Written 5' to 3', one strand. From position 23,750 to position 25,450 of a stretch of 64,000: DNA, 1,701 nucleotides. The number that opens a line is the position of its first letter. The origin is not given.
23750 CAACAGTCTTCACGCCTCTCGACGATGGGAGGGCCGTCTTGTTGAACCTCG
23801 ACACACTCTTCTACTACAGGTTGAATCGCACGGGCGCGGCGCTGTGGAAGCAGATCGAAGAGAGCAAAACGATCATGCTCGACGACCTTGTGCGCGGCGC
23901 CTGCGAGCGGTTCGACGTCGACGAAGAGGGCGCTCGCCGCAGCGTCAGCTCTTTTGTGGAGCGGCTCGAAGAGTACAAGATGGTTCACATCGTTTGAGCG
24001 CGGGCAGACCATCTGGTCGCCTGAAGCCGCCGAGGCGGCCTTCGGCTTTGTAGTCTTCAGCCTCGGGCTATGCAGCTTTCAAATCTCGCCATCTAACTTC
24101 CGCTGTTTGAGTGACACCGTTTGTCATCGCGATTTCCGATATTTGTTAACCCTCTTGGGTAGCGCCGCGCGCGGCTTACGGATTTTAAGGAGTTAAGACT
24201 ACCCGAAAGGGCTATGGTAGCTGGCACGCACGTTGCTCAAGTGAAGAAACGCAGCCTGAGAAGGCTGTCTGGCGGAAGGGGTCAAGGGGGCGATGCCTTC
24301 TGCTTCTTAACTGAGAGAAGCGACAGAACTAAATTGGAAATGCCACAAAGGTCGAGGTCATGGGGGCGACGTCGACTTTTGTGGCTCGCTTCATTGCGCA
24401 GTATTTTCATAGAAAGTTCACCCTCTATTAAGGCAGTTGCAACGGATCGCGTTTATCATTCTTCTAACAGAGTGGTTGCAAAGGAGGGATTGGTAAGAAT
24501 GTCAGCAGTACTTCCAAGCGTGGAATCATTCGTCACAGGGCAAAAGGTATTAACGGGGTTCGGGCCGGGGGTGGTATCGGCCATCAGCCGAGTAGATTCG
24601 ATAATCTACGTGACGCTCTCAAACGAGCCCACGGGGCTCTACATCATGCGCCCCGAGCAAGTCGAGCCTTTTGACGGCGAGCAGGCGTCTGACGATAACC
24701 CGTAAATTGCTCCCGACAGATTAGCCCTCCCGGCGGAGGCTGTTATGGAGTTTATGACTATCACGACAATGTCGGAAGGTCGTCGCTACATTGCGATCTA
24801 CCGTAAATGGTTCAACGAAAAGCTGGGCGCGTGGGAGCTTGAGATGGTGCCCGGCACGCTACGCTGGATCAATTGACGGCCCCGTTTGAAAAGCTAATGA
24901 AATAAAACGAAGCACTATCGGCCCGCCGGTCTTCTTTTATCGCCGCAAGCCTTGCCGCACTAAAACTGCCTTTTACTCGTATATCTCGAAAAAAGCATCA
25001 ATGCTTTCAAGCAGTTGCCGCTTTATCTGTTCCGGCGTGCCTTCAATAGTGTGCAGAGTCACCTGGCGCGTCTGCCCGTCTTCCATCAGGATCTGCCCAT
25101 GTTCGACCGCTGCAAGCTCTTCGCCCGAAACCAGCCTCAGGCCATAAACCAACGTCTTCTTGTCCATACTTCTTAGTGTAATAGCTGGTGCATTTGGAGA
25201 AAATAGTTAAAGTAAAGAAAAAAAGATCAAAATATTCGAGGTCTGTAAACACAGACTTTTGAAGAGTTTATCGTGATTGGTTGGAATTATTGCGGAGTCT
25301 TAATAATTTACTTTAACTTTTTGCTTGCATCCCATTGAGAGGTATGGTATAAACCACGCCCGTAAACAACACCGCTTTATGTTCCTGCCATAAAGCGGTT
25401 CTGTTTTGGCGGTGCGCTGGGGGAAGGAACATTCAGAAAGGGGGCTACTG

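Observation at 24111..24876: Perfect sigma54 promoter driving only a long leader and two small ORFs (68 and 43 aa)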

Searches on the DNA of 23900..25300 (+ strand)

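Call 4: search_rna_families(source=window, start=23900, end=25300, threshold=evalue, max_evalue=10, show_alignments=3)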
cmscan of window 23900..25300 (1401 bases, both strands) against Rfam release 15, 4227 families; matches with E-value up to 10: 1.
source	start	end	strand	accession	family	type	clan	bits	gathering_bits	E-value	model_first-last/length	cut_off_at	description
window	24688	24739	+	RF01149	sR10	Gene; snRNA; snoRNA; CD-box;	-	13.9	45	1.4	1-54/54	no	Small nucleolar RNA sR10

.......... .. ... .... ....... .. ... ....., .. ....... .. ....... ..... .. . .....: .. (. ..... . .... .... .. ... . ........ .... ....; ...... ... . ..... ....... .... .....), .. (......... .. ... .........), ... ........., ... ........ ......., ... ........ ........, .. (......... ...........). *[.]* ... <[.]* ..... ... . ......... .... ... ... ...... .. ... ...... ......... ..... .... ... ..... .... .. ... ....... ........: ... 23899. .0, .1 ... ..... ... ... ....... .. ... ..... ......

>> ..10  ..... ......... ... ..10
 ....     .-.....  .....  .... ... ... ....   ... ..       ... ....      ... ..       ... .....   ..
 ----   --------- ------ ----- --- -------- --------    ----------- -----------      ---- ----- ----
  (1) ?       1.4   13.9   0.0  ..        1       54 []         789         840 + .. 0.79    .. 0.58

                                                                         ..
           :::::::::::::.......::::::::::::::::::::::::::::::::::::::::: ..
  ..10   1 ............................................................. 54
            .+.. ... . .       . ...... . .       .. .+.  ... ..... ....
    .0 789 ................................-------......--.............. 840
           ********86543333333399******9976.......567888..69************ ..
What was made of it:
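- On Any Rfam 15 RNA family: At E up to 10 there is only one noise hit, to snoRNA sR10 (call 4).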

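Call 66: build_rna_model(alignment_id=A4, structure=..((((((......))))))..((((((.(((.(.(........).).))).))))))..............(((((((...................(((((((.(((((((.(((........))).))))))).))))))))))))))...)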
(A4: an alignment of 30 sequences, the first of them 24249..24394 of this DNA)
Model R1 built from alignment A4 (30 sequences, 154 columns); structure: as given.
model positions 145; base pairs 40; branch points 2; effective number of sequences 1.52; information 0.591 bits per position. Calibrated on 0.2 Mb of random sequence (short: E-values are rough).
structure used (alignment columns):
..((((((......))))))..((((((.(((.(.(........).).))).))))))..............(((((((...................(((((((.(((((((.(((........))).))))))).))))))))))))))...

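Call 67: search_with_rna_model(model_id=R1, sources=[window, L001, L002, L003, L004, L005, L006, L007, L008, L009, L010, L011, L012, L013, L014, L015, L016, L017, L018, L019, L020, L021, L022, L023, L024, L025, L026, L027, L028, L029, L030, L031, L032, L033, L034, L035, L036, L037, L038, L039, L040, L041, L042, L043, L044, L045], max_evalue=1, make_alignment=true)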
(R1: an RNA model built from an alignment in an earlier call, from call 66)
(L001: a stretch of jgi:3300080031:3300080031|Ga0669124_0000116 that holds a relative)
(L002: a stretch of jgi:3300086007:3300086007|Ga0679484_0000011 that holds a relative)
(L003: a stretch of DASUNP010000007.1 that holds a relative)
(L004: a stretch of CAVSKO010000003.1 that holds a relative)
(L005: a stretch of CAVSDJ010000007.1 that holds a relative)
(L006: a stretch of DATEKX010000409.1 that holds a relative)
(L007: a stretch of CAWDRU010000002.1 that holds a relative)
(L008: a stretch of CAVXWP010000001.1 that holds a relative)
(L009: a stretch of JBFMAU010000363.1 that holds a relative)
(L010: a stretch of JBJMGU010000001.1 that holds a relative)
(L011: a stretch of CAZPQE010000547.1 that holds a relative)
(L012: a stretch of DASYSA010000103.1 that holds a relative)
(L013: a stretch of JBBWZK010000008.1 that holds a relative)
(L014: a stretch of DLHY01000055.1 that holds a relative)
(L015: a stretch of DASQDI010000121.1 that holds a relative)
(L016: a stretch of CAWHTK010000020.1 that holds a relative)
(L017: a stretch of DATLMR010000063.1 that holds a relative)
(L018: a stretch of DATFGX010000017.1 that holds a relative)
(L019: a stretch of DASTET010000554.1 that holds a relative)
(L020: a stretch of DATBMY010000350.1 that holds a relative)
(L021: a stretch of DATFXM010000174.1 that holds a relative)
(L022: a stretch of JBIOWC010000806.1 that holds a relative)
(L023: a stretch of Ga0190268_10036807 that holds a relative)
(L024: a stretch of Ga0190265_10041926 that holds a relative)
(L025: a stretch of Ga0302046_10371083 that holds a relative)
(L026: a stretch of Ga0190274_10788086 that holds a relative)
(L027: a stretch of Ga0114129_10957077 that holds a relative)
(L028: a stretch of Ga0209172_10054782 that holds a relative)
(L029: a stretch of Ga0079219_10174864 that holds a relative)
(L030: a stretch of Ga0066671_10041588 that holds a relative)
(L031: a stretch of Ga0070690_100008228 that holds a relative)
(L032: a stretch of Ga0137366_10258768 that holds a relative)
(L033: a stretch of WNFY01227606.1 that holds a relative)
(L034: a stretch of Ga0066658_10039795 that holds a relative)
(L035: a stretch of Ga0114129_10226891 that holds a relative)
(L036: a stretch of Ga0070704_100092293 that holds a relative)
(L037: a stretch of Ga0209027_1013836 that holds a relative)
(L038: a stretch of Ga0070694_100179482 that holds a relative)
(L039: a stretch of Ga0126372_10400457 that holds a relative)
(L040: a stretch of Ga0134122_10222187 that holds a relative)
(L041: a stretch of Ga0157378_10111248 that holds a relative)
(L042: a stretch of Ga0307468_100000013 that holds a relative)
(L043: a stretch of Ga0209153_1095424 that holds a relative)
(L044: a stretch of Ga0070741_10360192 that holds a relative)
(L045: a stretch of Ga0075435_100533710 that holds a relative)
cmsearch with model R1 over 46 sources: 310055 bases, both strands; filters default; matches with E-value up to 1: 57.
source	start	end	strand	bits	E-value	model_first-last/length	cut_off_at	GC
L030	1620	1764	+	165.3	2.4e-40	1-145/145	no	0.57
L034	989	1133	+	165.3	2.4e-40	1-145/145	no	0.57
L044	260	404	+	160.8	3.4e-39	1-145/145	no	0.55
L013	4665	4809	+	160.7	3.5e-39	1-145/145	no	0.58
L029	214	358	+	159.4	7.9e-39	1-145/145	no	0.57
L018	4756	4900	+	158.4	1.4e-38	1-145/145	no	0.55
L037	1637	1781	+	156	5.8e-38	1-145/145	no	0.56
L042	2757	2900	+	155.3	8.9e-38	1-145/145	no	0.55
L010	399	545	+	154.1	1.8e-37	1-145/145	no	0.54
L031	2751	2896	+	153.1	3.3e-37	1-145/145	no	0.53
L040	882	1025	+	152.4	4.9e-37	1-145/145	no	0.54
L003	4751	4896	+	150.3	1.7e-36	1-145/145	no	0.59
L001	5751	5895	+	149.4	2.9e-36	1-145/145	no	0.56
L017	4754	4900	+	149.2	3.4e-36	1-145/145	no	0.54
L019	2153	2297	+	145.1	3.8e-35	1-145/145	no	0.58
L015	4754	4900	+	144.2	6.3e-35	1-145/145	no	0.55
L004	4754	4897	+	142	2.3e-34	1-145/145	no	0.58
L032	300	444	+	140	7.8e-34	1-145/145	no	0.52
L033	338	482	+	140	7.8e-34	1-145/145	no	0.52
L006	602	741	+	138.6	1.8e-33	1-145/145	no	0.54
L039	539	681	+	137.6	3.3e-33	1-145/145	no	0.54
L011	3239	3377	+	136.2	7.5e-33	1-145/145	no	0.55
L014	4779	4916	+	136.1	8.1e-33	1-145/145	no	0.55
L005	4762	4901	+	135.5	1.1e-32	1-145/145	no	0.56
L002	5717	5864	+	134.3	2.3e-32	1-145/145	no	0.59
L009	332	468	+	127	1.8e-30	1-145/145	no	0.6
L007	4758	4897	+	126.7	2.1e-30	1-145/145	no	0.59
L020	4761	4901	+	121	6.1e-29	1-145/145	no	0.57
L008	4765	4892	+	104.7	9.7e-25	1-145/145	no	0.59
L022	4696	4842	+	103.1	2.5e-24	1-145/145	no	0.53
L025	608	754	+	98.6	3.7e-23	1-145/145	no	0.58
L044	341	459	-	25.3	0.00028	1-145/145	no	0.55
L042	2837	2955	-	24.8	0.00038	1-145/145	no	0.58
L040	972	1022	-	20.5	0.005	85-135/145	no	0.63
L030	1701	1819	-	20.4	0.0052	1-145/145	no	0.56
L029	295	399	-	20.2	0.0059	1-145/145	no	0.57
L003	4836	4939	-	20.2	0.0061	1-145/145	no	0.48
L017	4837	4943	-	20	0.0069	1-145/145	no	0.52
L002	5801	5918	-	19.9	0.0072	1-145/145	no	0.46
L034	1070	1188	-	19.9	0.0073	1-145/145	no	0.57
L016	4832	4896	+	19.8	0.0075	1-145/145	no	0.55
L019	2239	2310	-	19.5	0.0089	70-140/145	no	0.53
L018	4837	4955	-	19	0.012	1-145/145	no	0.55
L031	2843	2887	-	18.3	0.018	91-135/145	no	0.62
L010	492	536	-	18.3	0.018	91-135/145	no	0.62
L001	5842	5886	-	18.1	0.021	91-135/145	no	0.6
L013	4746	4864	-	17.2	0.035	1-145/145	no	0.61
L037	1718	1836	-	16.7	0.049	1-145/145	no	0.55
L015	4847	4899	-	15.7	0.087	83-135/145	no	0.62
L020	4848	4893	-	15.3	0.11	90-135/145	no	0.63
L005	4841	4924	-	15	0.13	59-142/145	no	0.48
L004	4834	4960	-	13.7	0.28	1-145/145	no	0.43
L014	4853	4961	-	13.5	0.32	1-145/145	no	0.47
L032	381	499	-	12.8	0.47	1-145/145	no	0.55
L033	419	537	-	12.8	0.47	1-145/145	no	0.55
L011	3324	3368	-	11.7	0.93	91-135/145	no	0.6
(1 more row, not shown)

Alignment A5: 57 matches aligned to the model, 182 columns, each read 5' to 3' on its own strand. Consensus structure (alignment columns), stored with it:
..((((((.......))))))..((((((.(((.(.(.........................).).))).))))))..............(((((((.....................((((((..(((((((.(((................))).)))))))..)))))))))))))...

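Call 81: search_with_rna_model(model_id=R1, sources=[L046, L047, L048, L049], max_evalue=1)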
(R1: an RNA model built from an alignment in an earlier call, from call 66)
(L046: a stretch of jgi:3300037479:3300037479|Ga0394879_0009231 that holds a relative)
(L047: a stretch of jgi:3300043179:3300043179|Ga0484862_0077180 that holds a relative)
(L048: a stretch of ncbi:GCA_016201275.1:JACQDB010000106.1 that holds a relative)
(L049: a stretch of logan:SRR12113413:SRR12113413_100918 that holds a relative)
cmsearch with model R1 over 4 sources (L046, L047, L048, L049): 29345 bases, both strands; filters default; matches with E-value up to 1: 2.
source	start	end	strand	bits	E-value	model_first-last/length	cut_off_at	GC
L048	7535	7681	+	111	2.2e-27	1-145/145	no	0.48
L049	605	751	+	111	2.2e-27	1-145/145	no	0.48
